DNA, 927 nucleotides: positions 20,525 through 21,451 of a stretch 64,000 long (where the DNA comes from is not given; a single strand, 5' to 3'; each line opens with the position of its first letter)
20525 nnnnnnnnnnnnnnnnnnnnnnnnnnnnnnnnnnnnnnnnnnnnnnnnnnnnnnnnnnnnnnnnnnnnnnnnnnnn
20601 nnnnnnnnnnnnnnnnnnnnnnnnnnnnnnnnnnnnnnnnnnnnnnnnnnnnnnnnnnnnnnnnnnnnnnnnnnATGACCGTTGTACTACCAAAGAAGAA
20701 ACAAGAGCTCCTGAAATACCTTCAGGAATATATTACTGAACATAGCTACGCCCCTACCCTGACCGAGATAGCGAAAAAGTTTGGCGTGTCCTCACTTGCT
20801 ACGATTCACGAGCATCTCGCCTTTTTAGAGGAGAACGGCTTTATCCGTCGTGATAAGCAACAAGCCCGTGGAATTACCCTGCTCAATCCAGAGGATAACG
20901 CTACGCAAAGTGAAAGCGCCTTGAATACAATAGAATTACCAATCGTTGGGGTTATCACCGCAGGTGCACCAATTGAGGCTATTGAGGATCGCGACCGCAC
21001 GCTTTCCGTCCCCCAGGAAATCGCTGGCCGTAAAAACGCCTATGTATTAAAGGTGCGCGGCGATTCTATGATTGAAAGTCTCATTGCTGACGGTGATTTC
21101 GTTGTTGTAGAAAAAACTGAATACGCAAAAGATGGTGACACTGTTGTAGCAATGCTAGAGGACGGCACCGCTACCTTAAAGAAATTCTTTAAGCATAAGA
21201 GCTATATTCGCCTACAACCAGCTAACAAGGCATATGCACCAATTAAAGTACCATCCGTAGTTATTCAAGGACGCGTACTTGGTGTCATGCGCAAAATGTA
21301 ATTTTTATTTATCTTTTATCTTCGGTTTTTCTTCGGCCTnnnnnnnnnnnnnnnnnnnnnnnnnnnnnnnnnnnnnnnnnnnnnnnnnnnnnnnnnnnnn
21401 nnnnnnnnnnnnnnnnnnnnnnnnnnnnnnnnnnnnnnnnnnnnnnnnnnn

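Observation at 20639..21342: Identical 16-mer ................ in the lexA promoter spacer and abutting the Y-family polymerase start: candidate direct-repeat SOS operator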

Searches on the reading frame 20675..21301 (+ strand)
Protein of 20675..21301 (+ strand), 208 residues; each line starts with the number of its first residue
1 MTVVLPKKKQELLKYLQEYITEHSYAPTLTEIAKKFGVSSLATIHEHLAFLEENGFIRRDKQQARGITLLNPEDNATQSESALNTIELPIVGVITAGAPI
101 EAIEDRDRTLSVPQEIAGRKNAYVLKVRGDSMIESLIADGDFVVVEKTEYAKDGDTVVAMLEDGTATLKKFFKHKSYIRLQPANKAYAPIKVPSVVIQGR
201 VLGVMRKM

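Call 5: search_protein_families(library=pfam, proteins=[window:20675-21301:+])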
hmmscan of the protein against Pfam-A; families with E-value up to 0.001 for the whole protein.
window:20675-21301:+ (208 aa): 4 families
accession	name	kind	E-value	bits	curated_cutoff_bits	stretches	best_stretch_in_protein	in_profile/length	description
PF00717.28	Peptidase_S24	-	1.6e-30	105.6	23.3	1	89-201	1-115/116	Peptidase S24-like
PF01726.22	LexA_DNA_bind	-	2.5e-15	56.4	23.7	1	5-66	4-65/65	LexA DNA binding domain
PF09339.16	HTH_IclR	-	5.5e-05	23.3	22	1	19-60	11-51/52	IclR helix-turn-helix domain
PF05732.17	RepL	-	0.00074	19.5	20.3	0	8-73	56-118/164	Firmicute plasmid replication protein (RepL)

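Call 12: find_homologous_proteins(query=window:20675-21301:+, max_evalue=1e-20)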
Query window:20675-21301:+ (208 aa): 1116 proteins with E <= 1e-20 among 1366 candidates; the best 120 are listed.
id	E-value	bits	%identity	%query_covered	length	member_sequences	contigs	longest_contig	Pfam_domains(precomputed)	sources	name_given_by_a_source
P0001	1.0e-126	438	99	100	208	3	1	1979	PF00717.29,PF01726.23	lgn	-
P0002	2.0e-95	336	76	99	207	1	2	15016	PF00717.29,PF01726.23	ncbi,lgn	ncbi:MAG: transcriptional repressor LexA [bacterium]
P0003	2.4e-93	329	73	100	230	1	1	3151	PF00717.29,PF09339.17,PF01726.23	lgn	-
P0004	2.3e-92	326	72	100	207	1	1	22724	PF00717.29,PF01726.23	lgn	-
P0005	2.6e-92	326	73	100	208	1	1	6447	PF00717.29,PF01726.23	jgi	jgi:repressor LexA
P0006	8.3e-92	324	73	100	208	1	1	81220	PF00717.29,PF01726.23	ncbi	-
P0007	3.4e-89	316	70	100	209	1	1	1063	PF00717.29,PF01726.23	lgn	-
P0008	6.6e-89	315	70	100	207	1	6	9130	PF00717.29,PF01726.23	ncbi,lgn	-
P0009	1.0e-88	314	71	99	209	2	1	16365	PF00717.29,PF01726.23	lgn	-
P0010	2.1e-88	313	69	100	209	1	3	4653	PF00717.29,PF01726.23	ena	-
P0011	4.2e-88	312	67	100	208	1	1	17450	PF00717.29,PF01726.23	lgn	-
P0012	4.8e-88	312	70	100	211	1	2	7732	PF00717.29,PF01726.23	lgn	-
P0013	8.2e-88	311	68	100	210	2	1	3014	PF00717.29,PF01726.23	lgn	-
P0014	1.2e-87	311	71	100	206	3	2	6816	PF00717.29,PF01726.23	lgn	-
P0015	3.2e-87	309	69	100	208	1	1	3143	PF00717.29,PF01726.23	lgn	-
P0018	1.2e-86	307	67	100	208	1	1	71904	PF00717.29,PF01726.23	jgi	jgi:repressor LexA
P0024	8.1e-86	305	66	100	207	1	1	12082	PF00717.29,PF01726.23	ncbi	ncbi:MAG: transcriptional repressor LexA [bacterium]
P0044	2.4e-83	297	66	100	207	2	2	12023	PF00717.29,PF01726.23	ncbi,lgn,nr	ncbi:MAG: transcriptional repressor LexA [Candidatus Kerfeldbacteria bacterium]|nr:transcriptional r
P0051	5.0e-83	296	66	100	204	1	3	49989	PF00717.29,PF01726.23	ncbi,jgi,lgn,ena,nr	ncbi:transcriptional repressor LexA [Patescibacteria group bacterium]|nr:transcriptional repressor L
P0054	7.2e-83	295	68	99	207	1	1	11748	PF00717.29,PF01726.23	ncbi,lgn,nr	ncbi:MAG: transcriptional repressor LexA [Candidatus Kerfeldbacteria bacterium]|nr:transcriptional r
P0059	1.9e-82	294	68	100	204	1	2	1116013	PF00717.29,PF01726.23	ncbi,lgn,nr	ncbi:MAG: transcriptional repressor LexA [Candidatus Kerfeldbacteria bacterium]|nr:transcriptional r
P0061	2.3e-82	293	65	100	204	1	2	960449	PF00717.29,PF01726.23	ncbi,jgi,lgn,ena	ncbi:MAG: transcriptional repressor LexA [Patescibacteria group bacterium]|jgi:repressor LexA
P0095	1.1e-80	288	65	100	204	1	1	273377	PF00717.29,PF09339.17,PF01726.23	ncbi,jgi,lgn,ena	ncbi:MAG: transcriptional repressor LexA [Patescibacteria group bacterium]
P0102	1.6e-80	287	65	99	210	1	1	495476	PF00717.29,PF01726.23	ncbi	ncbi:MAG: transcriptional repressor LexA [Candidatus Kerfeldbacteria bacterium]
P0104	2.2e-80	287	63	100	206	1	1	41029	PF00717.29,PF01726.23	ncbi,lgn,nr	ncbi:MAG: transcriptional repressor LexA [bacterium]|nr:transcriptional repressor LexA [bacterium]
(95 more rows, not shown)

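Call 18: find_related_loci(query=A1, collection=genome_contigs, flank=4000)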
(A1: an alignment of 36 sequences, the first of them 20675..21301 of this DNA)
Query A1 (208 aa) in genome_contigs; peptide patterns used: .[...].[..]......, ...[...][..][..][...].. (x = any residue, [..] = any of these).
600 stretches matched a pattern (row limit reached: there are more); 554 encode a relative of the query (tblastn E <= 1e-3); the best 80 are kept; 80 distinct loci.
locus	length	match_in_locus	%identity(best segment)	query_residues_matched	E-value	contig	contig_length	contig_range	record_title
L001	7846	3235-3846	64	1-208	4e-88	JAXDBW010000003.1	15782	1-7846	MAG: Patescibacteria group bacterium isolate POMEDNA-B28 Raw2_k127_1677979, whole genome shotgun sequence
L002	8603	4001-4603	64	1-208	2e-86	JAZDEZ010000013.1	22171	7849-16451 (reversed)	MAG: Patescibacteria group bacterium isolate MEGAHIT-group-0.176 k141_11227425, whole genome shotgun sequence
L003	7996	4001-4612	61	1-207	1e-85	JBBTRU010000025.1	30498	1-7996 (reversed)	MAG: Patescibacteria group bacterium isolate H51-bin156_1 H51_bin156_1_000000000025, whole genome shotgun sequence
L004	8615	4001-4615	61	1-207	5e-85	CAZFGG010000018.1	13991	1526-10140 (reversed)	MAG TPA_asm: uncultured Gammaproteobacteria bacterium isolate SRP200132_co1_183 genome assembly, contig: NODE_7640_lengt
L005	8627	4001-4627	60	1-207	2e-81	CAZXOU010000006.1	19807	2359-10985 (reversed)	MAG TPA_asm: uncultured Gammaproteobacteria bacterium isolate binchicken_co48_459 genome assembly, contig: NODE_4294_len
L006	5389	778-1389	61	1-207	3e-81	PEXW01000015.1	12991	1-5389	MAG: Candidatus Kerfeldbacteria bacterium CG08_land_8_20_14_0_20_43_14 CG08_land_8_20_14_0.20_scaffold_2811_c, whole gen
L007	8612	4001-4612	58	1-207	3e-81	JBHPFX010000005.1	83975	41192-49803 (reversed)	Patescibacteria group bacterium isolate SAG AM-311-L03 NODE_5_length_83975_cov_31.981351, whole genome shotgun sequence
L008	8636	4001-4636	59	1-208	1e-80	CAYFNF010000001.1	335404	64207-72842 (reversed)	MAG TPA_asm: uncultured Gammaproteobacteria bacterium isolate ERP019367_co2_140 genome assembly, contig: NODE_21_length_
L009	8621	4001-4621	57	1-208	2e-79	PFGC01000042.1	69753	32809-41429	MAG: Candidatus Kerfeldbacteria bacterium CG15_BIG_FIL_POST_REV_8_21_14_020_45_12 CG15_8_21_14_0.20_scaffold_84_c, whole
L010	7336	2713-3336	58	1-207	9e-77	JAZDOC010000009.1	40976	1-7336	MAG: Patescibacteria group bacterium isolate MEGAHIT-group-0.747 k141_355252, whole genome shotgun sequence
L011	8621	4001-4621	55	1-208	9e-76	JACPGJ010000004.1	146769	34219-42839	MAG: Candidatus Kerfeldbacteria bacterium isolate NC_groundwater_384_Ag_B-0.1um_43_17 GD18-4_B1_scaffold_460420, whole g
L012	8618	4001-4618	52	1-208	5e-75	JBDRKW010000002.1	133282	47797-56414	MAG: Candidatus Kerfeldbacteria bacterium isolate MEGAHIT-group-1.742 k141_9747630, whole genome shotgun sequence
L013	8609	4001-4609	55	1-208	2e-71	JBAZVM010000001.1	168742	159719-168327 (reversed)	MAG: Patescibacteria group bacterium isolate SO_2017_GW1_252 NODE_684_length_168742_cov_2.267005_OW334_2017, whole genom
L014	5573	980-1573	56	5-207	1e-70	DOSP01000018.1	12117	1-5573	MAG TPA_asm: Candidatus Kerfeldbacteria bacterium isolate UBA9570 contig_18219, whole genome shotgun sequence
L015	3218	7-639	53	2-207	1e-69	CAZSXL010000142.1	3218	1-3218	MAG TPA_asm: uncultured Gammaproteobacteria bacterium isolate SRP302447_co1_140 genome assembly, contig: NODE_93822_leng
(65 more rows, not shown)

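Call 33: search_protein_families(library=ncbifam, max_evalue=0.001, proteins=[window:20675-21301:+])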
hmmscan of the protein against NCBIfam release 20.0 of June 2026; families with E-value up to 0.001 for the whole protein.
window:20675-21301:+ (208 aa): 2 families
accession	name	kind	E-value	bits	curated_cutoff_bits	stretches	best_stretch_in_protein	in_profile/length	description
TIGR00498.1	lexA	equivalog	2.3e-53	180.8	110.95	1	5-208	4-202/203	transcriptional repressor LexA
NF007621.2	PRK10276.1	subfamily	6.8e-18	64.8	110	1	96-205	2-110/115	translesion error-prone DNA polymerase V autoproteolytic subunit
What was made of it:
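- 20675..21301 (+): lexA (208 aa): winged-helix DNA-binding domain plus S24 autoprotease, with Ala96-Gly97, Ser131 and Lys169. Pfam and NCBIfam TIGR00498 at 180.8 bits against a cutoff of 111 (calls 5, 33).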

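Call 41: find_encoding_contigs(protein=P0002, flank=3000, max_places=2)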
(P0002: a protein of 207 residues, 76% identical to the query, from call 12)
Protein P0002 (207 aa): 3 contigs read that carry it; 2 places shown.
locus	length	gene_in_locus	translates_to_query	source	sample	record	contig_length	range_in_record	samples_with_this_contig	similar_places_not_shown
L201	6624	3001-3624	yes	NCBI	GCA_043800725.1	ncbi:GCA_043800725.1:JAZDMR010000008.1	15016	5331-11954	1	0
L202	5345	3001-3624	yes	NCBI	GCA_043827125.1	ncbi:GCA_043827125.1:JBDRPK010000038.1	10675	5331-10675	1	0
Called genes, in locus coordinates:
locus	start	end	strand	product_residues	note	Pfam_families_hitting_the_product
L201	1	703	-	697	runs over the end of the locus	PF13604:AAA_30 (faint), PF00580:UvrD-helicase, PF01443:Viral_helicase1 (faint), PF13245:AAA_19, PF13361:UvrD_C, PF13538:UvrD_C_2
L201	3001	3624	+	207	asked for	PF01726:LexA_DNA_bind, PF00717:Peptidase_S24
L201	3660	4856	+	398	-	PF00817:IMS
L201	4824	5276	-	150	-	PF00814:TsaD (weak)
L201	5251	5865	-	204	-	-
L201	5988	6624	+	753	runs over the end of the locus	-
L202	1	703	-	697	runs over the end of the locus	PF13604:AAA_30 (faint), PF00580:UvrD-helicase, PF01443:Viral_helicase1 (faint), PF13245:AAA_19, PF13361:UvrD_C, PF13538:UvrD_C_2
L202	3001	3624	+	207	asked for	PF01726:LexA_DNA_bind, PF00717:Peptidase_S24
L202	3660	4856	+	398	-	PF00817:IMS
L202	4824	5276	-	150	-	PF00814:TsaD (weak)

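Call 42: find_encoding_contigs(protein=P0004, flank=3000, max_places=2)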
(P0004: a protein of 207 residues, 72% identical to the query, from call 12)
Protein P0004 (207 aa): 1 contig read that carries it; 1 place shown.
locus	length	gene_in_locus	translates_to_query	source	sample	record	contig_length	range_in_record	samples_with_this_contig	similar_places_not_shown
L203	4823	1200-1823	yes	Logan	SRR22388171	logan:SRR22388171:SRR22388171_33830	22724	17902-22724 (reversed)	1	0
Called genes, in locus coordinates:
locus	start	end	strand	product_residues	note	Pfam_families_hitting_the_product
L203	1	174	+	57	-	?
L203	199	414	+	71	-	-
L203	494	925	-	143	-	-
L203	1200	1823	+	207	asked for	PF01726:LexA_DNA_bind, PF00717:Peptidase_S24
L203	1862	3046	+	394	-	PF00817:IMS, PF11799:IMS_C (weak)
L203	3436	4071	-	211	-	-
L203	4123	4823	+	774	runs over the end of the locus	-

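Call 43: find_encoding_contigs(protein=P0006, flank=3000, max_places=2)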
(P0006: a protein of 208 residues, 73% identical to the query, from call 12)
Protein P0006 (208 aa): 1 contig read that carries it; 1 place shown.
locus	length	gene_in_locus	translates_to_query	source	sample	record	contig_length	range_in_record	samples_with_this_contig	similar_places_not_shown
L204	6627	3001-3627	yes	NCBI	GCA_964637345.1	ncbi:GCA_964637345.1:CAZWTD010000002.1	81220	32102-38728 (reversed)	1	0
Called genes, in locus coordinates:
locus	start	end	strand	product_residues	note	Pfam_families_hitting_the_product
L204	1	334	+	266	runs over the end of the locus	-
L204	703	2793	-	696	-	PF00580:UvrD-helicase, PF01443:Viral_helicase1 (faint), PF13245:AAA_19, PF13604:AAA_30 (faint), PF13361:UvrD_C, PF13538:UvrD_C_2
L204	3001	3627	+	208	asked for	PF01726:LexA_DNA_bind, PF00717:Peptidase_S24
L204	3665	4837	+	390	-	PF00817:IMS, PF11799:IMS_C (weak)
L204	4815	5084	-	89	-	PF00814:TsaD (weak)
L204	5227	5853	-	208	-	PF12840:HTH_20 (weak)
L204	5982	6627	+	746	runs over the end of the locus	-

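Call 44: find_encoding_contigs(protein=P0018, flank=3000, max_places=2)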
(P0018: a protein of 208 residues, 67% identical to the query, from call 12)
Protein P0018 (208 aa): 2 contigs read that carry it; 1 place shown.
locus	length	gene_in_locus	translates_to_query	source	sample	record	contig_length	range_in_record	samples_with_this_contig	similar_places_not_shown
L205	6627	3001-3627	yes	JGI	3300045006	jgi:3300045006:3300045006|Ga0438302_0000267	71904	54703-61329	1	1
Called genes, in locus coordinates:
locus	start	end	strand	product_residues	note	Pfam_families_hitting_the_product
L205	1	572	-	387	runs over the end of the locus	PF12705:PDDEXK_1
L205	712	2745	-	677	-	PF00580:UvrD-helicase, PF01443:Viral_helicase1 (faint), PF13245:AAA_19, PF13604:AAA_30 (faint), PF13361:UvrD_C, PF13538:UvrD_C_2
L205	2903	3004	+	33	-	-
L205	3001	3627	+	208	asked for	PF01726:LexA_DNA_bind, PF00717:Peptidase_S24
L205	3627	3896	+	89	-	-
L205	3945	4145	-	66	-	-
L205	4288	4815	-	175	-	-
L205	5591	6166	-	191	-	-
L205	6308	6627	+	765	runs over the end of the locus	-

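Call 71: list_cluster_members(proteins=[P0002, P0024, P0044, P0051, P0054, P0059, P0061, P0095, P0102, P0104])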
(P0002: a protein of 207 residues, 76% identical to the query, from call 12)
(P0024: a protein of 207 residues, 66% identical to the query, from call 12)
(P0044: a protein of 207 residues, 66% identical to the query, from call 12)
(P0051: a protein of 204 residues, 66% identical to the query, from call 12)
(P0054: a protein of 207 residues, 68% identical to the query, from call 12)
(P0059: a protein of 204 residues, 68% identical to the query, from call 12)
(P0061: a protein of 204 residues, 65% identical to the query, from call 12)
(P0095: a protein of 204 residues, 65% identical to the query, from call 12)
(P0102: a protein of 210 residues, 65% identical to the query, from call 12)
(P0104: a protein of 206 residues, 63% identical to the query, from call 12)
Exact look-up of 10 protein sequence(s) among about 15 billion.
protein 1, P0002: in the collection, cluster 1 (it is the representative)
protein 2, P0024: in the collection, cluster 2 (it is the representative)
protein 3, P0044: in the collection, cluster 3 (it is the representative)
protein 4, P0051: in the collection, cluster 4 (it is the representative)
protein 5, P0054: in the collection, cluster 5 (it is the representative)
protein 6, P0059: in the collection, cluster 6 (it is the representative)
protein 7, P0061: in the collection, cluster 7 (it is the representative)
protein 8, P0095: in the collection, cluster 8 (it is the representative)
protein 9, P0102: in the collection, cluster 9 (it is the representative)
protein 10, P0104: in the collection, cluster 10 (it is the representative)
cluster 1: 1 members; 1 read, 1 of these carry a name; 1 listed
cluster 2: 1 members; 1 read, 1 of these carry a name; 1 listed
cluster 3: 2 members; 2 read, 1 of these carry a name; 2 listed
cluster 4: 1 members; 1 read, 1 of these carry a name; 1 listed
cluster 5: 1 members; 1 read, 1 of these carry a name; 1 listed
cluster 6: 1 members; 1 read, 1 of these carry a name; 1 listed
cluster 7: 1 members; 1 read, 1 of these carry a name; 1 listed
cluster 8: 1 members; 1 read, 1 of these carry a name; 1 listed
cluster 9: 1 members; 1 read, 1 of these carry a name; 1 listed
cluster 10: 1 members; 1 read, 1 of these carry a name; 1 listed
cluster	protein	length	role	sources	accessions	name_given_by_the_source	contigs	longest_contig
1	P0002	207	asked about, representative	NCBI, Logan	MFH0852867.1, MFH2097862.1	MAG: transcriptional repressor LexA [bacterium]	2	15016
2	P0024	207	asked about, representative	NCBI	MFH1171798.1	MAG: transcriptional repressor LexA [bacterium]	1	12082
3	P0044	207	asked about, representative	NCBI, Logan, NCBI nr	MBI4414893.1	MAG: transcriptional repressor LexA [Candidatus Kerfeldbacteria bacterium] | transcriptional repressor LexA [Candidatus Kerfeldbacteria bacterium]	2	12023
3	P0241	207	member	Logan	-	-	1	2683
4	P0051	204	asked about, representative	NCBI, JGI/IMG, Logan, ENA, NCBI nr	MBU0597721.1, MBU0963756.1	transcriptional repressor LexA [Patescibacteria group bacterium]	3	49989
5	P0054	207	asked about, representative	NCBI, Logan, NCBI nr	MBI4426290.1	MAG: transcriptional repressor LexA [Candidatus Kerfeldbacteria bacterium] | transcriptional repressor LexA [Candidatus Kerfeldbacteria bacterium]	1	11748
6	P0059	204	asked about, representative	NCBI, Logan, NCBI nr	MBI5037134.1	MAG: transcriptional repressor LexA [Candidatus Kerfeldbacteria bacterium] | transcriptional repressor LexA [Candidatus Kerfeldbacteria bacterium]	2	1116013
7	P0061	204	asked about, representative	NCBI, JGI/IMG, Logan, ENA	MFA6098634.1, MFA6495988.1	MAG: transcriptional repressor LexA [Patescibacteria group bacterium] | repressor LexA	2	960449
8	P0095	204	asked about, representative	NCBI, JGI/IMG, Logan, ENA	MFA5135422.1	MAG: transcriptional repressor LexA [Patescibacteria group bacterium]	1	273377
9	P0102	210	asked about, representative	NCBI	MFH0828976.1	MAG: transcriptional repressor LexA [Candidatus Kerfeldbacteria bacterium]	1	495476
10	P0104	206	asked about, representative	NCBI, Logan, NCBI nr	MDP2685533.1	MAG: transcriptional repressor LexA [bacterium] | transcriptional repressor LexA [bacterium]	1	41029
